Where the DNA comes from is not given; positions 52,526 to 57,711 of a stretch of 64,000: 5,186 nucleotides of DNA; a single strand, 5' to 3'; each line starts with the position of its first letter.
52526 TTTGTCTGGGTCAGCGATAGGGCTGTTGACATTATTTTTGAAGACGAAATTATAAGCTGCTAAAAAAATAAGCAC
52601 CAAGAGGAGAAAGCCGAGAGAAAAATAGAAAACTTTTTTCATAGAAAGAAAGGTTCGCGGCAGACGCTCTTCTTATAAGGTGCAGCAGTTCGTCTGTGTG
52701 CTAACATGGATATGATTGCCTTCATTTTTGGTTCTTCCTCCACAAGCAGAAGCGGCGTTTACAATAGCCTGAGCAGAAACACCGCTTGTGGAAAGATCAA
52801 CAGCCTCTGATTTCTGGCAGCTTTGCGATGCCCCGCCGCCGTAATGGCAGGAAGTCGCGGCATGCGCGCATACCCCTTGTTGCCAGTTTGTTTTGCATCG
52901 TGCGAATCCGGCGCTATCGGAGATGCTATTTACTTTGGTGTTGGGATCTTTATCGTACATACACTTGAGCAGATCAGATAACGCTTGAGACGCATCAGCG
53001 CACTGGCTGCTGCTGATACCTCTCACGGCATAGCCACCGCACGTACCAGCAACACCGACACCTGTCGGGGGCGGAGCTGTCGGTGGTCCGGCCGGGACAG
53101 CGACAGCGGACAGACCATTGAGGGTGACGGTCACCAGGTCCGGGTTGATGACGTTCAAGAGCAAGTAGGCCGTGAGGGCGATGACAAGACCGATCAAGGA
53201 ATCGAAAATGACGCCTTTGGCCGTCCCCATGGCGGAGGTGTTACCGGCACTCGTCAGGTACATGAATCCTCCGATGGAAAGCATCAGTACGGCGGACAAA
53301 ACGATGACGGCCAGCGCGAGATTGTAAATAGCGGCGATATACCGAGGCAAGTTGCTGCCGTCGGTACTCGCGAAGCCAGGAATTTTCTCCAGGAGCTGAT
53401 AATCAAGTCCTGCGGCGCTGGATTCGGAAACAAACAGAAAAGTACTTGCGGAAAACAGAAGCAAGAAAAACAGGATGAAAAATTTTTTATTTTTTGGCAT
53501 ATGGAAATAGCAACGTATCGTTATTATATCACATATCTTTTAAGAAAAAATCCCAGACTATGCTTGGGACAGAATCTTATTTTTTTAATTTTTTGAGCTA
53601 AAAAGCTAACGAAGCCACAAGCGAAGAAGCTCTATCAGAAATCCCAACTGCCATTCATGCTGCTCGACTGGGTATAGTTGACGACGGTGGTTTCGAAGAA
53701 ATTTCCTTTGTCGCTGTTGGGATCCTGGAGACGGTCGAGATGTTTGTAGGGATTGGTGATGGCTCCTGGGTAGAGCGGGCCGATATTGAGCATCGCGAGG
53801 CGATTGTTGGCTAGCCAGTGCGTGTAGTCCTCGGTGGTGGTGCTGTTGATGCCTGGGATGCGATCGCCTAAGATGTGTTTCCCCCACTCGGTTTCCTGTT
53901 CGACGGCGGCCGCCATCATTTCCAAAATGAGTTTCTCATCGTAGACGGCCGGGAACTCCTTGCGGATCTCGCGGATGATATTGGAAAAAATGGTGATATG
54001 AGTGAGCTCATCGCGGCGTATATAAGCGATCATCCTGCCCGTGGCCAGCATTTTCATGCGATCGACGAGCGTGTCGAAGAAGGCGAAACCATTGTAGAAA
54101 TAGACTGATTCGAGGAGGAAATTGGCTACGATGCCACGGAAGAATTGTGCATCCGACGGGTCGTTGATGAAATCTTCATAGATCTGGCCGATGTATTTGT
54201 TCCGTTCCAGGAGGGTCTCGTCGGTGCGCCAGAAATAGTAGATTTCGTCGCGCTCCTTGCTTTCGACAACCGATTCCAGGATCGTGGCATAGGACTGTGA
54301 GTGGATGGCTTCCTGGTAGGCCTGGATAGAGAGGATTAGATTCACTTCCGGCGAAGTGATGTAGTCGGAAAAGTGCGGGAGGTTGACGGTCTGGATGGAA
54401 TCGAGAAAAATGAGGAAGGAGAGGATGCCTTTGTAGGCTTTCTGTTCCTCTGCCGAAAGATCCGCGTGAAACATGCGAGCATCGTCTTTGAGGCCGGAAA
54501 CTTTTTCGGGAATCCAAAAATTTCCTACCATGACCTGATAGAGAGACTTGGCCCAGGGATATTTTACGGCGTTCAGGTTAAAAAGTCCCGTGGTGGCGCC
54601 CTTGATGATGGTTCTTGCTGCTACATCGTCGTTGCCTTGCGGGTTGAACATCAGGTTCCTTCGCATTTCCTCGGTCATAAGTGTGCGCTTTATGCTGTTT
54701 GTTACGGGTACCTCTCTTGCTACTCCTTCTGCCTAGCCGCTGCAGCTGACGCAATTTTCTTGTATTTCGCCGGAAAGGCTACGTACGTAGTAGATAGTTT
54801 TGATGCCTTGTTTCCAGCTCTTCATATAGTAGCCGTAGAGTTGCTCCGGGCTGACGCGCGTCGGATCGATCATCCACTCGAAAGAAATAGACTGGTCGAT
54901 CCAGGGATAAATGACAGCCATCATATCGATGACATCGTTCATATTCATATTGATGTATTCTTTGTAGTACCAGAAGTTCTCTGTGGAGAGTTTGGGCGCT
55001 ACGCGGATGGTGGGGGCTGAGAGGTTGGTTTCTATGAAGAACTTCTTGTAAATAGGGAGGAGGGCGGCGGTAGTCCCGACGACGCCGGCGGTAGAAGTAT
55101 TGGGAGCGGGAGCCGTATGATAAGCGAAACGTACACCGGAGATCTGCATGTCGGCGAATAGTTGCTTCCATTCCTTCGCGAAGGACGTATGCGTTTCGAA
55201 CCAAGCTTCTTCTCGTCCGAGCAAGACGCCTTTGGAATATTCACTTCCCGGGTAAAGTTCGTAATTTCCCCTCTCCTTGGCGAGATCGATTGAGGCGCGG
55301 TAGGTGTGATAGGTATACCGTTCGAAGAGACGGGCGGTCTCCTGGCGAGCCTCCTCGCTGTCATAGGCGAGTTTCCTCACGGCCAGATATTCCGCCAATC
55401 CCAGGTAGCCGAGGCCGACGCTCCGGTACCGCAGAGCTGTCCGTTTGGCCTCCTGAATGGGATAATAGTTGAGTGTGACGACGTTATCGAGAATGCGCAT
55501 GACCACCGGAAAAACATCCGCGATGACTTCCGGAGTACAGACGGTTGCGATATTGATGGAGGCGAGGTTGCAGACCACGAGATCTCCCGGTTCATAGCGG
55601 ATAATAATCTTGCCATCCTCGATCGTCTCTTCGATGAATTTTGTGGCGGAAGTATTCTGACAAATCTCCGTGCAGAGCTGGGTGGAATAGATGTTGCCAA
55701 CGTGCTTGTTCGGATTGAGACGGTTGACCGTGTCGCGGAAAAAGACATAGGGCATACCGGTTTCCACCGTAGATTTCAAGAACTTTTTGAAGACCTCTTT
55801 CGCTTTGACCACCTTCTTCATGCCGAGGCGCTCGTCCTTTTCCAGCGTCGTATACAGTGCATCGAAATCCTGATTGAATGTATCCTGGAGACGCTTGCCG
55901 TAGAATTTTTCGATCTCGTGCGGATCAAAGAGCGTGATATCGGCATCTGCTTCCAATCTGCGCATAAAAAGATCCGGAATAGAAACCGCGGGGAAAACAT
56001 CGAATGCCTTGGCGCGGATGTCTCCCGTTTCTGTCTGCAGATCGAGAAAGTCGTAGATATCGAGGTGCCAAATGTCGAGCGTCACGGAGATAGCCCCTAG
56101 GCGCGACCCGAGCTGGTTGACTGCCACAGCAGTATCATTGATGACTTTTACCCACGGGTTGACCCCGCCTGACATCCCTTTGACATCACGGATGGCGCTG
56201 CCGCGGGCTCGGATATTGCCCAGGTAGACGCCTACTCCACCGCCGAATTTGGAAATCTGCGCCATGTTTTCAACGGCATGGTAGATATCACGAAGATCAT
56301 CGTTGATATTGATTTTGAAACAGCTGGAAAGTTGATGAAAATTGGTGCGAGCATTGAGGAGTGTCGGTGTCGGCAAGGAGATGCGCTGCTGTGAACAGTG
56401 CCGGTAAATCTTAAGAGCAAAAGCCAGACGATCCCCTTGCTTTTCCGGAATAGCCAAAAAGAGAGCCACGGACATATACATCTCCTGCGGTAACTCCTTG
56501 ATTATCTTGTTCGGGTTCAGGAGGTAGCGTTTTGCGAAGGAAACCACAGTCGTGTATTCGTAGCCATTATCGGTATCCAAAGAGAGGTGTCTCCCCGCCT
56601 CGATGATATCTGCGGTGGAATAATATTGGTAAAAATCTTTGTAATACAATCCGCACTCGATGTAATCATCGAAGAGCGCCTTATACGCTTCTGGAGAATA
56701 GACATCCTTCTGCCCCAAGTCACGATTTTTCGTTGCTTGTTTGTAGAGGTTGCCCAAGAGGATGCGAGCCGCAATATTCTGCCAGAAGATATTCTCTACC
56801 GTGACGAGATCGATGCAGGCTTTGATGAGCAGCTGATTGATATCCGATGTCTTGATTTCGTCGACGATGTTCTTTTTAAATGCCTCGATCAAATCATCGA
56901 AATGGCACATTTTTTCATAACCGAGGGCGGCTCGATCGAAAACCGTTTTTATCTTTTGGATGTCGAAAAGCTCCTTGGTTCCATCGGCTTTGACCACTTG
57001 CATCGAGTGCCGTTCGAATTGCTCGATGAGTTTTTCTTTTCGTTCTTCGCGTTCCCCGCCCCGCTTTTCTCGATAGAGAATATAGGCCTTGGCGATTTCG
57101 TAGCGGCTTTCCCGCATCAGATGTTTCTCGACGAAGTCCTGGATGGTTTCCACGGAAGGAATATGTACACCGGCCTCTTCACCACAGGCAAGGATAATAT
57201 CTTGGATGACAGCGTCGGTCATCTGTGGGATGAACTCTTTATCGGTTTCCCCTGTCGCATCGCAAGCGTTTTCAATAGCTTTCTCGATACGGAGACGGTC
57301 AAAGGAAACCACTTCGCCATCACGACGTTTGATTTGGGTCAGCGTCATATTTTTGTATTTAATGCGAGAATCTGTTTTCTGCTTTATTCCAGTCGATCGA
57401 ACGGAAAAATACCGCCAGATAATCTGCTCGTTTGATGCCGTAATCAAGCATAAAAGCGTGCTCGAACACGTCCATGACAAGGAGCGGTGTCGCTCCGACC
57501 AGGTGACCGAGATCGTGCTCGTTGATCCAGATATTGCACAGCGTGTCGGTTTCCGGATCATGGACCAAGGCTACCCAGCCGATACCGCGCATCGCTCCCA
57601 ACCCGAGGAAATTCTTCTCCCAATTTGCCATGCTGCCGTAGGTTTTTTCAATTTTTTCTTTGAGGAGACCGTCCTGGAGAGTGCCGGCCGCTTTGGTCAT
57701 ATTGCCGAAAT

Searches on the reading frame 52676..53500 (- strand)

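Call 33: search_protein_families(library=pfam, proteins=[window:52676-53500:-], max_evalue=0.001)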
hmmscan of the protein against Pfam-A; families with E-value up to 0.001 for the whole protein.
window:52676-53500:- (275 aa): 1 family
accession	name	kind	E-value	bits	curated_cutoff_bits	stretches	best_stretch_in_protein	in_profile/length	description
PF18895.5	T4SS_pilin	-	4.5e-06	27.1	26.6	1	51-118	5-71/71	Type IV secretion system pilin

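Call 86: search_protein_families(library=pfam, proteins=[window:52676-53500:-], max_evalue=0.001)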
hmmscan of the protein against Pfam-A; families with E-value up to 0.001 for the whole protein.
window:52676-53500:- (275 aa): 1 family
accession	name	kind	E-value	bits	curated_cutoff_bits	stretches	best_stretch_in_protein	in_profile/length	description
PF18895.5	T4SS_pilin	-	4.5e-06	27.1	26.6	1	51-118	5-71/71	Type IV secretion system pilin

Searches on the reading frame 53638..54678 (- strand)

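Call 33: search_protein_families(library=pfam, proteins=[window:53638-54678:-], max_evalue=0.001)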
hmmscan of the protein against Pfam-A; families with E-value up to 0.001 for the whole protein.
window:53638-54678:- (347 aa): 1 family
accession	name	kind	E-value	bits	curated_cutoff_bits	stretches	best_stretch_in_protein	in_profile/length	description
PF00268.27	Ribonuc_red_sm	-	9.2e-70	235.6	33.6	1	33-310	2-281/281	Ribonucleotide reductase, small chain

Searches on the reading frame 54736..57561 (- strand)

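Call 33: search_protein_families(library=pfam, proteins=[window:54736-57561:-], max_evalue=0.001)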
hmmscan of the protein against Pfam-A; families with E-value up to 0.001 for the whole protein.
window:54736-57561:- (942 aa): 3 families
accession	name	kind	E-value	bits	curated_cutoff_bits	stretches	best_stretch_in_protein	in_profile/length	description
PF02867.20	Ribonuc_red_lgC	-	2.7e-141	472.2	23.9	1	412-926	1-523/523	Ribonucleotide reductase, barrel domain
PF03477.21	ATP-cone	-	1e-30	106.5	25.8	2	76-167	2-86/88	ATP cone domain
PF00317.26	Ribonuc_red_lgN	-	1.3e-16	60.8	28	1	337-407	6-75/77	Ribonucleotide reductase, all-alpha domain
